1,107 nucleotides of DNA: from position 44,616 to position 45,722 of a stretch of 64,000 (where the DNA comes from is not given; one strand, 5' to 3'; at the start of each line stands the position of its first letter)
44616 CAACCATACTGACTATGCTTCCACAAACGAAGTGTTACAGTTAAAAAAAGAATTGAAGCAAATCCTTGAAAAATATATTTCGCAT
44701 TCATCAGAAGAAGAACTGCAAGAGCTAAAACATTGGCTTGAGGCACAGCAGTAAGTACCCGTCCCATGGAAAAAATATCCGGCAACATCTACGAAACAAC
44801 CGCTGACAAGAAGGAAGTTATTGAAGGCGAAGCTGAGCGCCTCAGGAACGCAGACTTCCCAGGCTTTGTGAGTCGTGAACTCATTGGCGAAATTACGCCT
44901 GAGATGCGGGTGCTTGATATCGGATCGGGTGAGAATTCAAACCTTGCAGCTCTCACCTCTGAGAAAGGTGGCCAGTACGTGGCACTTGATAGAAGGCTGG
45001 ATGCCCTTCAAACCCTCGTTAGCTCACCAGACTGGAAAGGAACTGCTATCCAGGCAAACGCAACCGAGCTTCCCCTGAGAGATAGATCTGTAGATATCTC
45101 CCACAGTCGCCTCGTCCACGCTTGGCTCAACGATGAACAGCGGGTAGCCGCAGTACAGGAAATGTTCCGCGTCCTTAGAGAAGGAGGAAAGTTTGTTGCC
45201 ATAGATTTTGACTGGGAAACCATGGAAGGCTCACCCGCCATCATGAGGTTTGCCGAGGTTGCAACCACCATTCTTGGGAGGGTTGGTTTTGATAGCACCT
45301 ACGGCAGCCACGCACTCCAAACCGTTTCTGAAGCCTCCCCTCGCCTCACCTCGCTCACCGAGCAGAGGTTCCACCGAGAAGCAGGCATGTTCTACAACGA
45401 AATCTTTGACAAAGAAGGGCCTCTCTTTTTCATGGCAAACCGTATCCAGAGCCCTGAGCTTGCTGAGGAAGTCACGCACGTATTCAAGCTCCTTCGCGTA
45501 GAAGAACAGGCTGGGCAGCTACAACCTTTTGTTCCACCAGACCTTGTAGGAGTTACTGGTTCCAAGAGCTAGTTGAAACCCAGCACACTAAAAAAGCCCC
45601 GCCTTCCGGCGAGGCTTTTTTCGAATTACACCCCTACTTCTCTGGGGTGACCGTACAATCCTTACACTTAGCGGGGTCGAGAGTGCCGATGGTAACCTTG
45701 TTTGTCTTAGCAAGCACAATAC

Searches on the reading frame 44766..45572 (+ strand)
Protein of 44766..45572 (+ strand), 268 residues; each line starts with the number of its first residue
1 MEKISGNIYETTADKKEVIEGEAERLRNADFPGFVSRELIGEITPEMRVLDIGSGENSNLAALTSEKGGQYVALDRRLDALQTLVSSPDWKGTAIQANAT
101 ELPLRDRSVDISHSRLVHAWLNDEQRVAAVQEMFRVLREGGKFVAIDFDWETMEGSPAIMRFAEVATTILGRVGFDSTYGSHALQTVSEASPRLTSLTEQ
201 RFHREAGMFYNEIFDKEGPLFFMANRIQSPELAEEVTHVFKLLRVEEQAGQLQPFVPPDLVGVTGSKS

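Call 26: search_protein_families(library=pfam, max_evalue=0.0001, proteins=[window:44766-45572:+])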
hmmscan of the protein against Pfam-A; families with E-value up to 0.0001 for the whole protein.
window:44766-45572:+ (268 aa): 5 families
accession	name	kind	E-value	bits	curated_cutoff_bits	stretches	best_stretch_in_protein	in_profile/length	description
PF08241.18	Methyltransf_11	-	9.2e-14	52.3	21.2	1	50-144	1-94/95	Methyltransferase domain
PF13649.12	Methyltransf_25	-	7.9e-12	46.1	27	1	49-141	1-97/97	Methyltransferase domain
PF13847.12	Methyltransf_31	-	1.2e-08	35.2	27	1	44-152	2-114/145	Methyltransferase domain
PF01209.24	Ubie_methyltran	-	2.9e-05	24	20.1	1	95-193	103-200/233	ubiE/COQ5 methyltransferase family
PF08242.18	Methyltransf_12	-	6e-05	24.1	30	0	50-143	1-98/98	Methyltransferase domain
